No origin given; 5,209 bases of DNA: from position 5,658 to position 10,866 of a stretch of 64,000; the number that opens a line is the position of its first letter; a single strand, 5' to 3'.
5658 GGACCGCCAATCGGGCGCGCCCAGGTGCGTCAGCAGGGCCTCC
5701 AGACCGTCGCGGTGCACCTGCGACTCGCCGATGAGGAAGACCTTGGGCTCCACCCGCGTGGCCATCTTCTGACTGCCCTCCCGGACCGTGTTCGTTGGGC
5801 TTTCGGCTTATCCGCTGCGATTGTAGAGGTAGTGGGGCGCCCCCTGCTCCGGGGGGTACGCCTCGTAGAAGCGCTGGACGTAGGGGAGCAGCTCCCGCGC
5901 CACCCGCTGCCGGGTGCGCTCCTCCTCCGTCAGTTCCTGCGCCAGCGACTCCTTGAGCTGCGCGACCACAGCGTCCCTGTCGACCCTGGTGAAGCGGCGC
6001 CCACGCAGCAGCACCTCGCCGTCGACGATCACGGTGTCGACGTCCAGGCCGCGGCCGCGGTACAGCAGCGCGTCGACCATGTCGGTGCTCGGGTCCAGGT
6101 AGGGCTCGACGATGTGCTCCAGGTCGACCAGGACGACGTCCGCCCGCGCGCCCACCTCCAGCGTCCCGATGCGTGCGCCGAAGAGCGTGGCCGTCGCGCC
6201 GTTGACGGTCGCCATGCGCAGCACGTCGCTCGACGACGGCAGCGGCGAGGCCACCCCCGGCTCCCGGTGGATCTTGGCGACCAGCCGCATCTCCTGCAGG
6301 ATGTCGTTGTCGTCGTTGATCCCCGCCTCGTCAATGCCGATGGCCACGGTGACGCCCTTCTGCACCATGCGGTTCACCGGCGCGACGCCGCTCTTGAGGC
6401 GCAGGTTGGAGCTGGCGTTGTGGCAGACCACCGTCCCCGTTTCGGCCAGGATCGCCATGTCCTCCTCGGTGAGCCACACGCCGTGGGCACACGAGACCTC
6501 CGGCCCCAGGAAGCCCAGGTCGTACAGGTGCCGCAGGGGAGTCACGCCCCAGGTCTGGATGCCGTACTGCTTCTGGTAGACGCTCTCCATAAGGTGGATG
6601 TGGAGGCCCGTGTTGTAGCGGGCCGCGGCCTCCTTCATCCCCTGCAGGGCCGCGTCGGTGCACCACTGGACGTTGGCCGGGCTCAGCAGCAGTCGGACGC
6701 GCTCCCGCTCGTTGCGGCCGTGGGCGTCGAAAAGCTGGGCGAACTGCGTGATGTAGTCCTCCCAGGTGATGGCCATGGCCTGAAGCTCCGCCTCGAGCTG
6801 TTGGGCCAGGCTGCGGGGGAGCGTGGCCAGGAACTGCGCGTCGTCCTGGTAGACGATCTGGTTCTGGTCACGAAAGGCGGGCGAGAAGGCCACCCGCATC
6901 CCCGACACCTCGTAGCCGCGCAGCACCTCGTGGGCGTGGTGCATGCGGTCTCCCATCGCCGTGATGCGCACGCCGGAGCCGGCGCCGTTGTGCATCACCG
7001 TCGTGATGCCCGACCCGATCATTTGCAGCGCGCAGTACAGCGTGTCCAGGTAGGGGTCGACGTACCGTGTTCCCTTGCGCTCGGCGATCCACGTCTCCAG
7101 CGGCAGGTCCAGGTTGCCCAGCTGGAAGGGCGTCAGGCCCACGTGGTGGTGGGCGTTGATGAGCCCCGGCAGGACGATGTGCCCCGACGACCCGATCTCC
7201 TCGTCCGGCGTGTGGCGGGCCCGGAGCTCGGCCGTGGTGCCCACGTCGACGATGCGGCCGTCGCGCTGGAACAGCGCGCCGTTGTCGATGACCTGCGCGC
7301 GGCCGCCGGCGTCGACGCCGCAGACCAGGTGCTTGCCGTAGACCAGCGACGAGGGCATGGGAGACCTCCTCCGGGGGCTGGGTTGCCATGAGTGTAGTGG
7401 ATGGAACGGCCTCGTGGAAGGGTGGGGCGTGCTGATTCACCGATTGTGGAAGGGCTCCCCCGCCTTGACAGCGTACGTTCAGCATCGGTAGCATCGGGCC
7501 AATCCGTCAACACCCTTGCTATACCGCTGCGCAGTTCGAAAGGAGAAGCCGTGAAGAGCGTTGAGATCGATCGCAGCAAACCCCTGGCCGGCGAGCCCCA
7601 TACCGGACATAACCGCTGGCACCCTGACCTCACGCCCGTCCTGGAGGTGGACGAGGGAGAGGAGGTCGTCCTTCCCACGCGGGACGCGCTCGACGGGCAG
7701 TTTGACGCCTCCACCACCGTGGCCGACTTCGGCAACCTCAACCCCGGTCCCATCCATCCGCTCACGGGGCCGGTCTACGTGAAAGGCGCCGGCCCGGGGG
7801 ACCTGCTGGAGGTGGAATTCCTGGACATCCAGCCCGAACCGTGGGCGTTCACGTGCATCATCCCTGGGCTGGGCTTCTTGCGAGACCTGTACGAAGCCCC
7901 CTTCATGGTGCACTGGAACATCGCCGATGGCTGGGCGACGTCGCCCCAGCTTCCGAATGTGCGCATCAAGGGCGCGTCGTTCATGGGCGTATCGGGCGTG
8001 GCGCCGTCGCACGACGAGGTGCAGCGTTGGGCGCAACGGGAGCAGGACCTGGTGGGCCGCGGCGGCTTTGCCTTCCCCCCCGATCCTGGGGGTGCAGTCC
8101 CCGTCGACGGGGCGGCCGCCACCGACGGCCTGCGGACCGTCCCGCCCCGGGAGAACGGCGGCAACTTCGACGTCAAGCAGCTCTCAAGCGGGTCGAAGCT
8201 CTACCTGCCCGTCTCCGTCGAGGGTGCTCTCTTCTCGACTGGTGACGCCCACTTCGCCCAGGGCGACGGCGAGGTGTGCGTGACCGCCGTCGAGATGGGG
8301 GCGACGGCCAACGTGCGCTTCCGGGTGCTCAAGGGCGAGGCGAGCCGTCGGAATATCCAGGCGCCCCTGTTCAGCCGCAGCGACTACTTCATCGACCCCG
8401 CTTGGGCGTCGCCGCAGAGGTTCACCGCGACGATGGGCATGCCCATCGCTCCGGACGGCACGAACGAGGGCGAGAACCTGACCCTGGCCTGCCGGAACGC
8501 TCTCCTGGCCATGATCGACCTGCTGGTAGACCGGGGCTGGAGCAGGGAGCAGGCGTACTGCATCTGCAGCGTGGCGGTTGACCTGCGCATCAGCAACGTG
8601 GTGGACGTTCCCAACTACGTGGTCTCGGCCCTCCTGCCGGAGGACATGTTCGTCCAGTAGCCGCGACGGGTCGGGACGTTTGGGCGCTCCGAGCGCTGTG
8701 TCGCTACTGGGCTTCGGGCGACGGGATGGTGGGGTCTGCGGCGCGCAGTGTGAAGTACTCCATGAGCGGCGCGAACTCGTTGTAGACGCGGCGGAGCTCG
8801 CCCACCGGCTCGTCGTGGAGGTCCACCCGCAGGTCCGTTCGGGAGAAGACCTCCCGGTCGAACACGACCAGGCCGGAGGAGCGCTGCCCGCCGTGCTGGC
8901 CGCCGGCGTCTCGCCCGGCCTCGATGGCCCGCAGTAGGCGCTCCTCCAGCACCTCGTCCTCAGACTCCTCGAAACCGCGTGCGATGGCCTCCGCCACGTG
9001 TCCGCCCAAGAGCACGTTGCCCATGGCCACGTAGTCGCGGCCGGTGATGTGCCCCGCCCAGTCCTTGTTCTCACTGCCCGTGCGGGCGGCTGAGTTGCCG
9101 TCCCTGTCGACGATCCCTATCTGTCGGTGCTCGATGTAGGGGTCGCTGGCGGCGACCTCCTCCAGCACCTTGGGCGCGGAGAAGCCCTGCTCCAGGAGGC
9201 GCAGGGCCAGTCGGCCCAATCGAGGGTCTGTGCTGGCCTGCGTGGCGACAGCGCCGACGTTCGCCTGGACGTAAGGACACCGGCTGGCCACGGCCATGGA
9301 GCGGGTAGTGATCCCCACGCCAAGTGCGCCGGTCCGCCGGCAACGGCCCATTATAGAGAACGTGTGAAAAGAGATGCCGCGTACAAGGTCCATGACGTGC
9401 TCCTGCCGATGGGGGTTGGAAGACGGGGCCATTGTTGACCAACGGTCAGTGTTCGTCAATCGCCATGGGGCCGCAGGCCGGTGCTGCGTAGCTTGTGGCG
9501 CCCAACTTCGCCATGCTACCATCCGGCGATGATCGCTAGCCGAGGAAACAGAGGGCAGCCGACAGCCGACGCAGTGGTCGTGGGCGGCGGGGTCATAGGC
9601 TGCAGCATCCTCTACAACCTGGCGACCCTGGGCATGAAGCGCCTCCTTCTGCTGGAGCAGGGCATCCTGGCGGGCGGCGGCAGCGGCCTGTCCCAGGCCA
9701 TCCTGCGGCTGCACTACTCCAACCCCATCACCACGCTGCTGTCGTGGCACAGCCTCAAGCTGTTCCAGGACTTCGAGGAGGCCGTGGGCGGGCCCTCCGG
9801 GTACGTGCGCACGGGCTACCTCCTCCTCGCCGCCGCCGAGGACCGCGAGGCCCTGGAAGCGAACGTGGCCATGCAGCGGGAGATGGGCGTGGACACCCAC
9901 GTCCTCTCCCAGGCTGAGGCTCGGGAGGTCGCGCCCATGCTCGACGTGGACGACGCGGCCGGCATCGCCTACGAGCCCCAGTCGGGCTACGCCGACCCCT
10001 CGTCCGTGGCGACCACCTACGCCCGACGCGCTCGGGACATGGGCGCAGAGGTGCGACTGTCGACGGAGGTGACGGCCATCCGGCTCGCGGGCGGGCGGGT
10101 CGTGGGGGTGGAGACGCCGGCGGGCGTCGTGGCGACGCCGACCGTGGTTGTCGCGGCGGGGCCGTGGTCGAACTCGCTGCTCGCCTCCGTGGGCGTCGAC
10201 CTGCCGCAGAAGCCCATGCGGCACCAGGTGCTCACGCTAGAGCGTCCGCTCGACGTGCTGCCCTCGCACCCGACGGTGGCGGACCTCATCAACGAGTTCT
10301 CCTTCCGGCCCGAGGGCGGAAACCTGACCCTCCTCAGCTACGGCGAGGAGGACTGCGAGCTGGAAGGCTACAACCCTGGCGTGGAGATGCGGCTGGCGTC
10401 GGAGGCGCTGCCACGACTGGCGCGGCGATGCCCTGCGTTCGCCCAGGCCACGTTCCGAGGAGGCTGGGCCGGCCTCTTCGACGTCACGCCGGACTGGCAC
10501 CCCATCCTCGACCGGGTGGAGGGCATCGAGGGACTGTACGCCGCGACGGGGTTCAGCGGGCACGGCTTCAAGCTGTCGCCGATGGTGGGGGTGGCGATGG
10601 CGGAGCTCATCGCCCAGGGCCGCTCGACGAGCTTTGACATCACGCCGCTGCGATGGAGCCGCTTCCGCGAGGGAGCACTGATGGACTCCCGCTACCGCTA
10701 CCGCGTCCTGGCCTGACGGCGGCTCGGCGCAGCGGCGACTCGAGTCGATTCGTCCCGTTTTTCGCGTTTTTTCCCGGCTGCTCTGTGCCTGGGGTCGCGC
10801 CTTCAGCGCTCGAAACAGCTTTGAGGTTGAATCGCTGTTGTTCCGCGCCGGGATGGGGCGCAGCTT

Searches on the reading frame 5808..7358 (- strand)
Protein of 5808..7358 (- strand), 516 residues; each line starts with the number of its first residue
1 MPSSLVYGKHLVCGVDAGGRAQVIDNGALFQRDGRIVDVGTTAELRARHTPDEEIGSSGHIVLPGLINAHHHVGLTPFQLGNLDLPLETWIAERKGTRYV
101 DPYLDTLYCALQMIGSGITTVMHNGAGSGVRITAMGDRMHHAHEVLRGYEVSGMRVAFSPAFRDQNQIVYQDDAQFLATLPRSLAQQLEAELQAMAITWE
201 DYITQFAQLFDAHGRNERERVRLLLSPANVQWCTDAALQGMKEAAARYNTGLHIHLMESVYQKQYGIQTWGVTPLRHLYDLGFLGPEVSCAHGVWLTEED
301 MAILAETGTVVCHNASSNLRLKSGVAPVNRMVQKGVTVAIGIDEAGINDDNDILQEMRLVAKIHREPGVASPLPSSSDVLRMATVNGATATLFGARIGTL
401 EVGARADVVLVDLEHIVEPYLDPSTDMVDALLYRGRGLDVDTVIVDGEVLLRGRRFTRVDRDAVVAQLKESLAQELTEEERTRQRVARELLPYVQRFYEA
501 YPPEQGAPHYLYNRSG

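Call 63: search_protein_families(library=pfam, proteins=[window:5808-7358:-], max_evalue=0.0001)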
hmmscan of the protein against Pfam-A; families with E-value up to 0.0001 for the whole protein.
window:5808-7358:- (516 aa): 3 families
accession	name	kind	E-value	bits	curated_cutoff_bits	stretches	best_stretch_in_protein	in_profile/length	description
PF01979.26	Amidohydro_1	-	5e-47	161.2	25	1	61-449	1-344/345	Amidohydrolase family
PF07969.17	Amidohydro_3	-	1.5e-07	31.7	29.7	1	323-449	354-470/472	Amidohydrolase family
PF22039.1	HUTI_composite_bact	-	3.5e-07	30.2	25.5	1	27-49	1-23/26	Imidazolonepropionase-like composite domain, bacteria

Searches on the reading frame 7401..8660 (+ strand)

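Call 63: search_protein_families(library=pfam, proteins=[window:7401-8660:+], max_evalue=0.0001)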
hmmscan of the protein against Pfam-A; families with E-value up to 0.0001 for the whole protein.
window:7401-8660:+ (419 aa): 1 family
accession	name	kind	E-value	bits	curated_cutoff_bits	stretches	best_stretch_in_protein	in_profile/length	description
PF03069.20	FmdA_AmdA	-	9.3e-106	354.3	27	1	56-417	2-371/373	Acetamidase/Formamidase family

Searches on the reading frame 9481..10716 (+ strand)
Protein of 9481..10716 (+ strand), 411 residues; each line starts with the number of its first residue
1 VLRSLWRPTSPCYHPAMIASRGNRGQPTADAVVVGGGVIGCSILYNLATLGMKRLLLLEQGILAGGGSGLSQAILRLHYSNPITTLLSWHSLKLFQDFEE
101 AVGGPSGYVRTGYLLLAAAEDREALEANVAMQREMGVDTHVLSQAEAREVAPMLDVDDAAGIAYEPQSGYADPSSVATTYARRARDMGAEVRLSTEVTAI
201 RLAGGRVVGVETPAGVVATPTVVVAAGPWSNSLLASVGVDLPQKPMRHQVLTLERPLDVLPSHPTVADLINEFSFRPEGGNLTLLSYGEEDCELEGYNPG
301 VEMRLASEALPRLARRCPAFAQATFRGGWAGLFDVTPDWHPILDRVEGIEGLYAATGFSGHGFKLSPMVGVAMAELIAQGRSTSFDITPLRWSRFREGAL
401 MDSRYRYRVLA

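Call 63: search_protein_families(library=pfam, proteins=[window:9481-10716:+], max_evalue=0.0001)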
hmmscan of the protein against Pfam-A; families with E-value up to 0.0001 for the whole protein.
window:9481-10716:+ (411 aa): 3 families
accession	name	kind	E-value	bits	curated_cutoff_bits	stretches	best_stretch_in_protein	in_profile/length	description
PF01266.30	DAO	-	2.1e-67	228.6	27.9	1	30-376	1-353/353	FAD dependent oxidoreductase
PF07992.20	Pyr_redox_2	-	1.6e-05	24.9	26.1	0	29-59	143-173/291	Pyridine nucleotide-disulphide oxidoreductase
PF00070.33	Pyr_redox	-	4.3e-05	24.4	22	0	31-54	2-25/82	Pyridine nucleotide-disulphide oxidoreductase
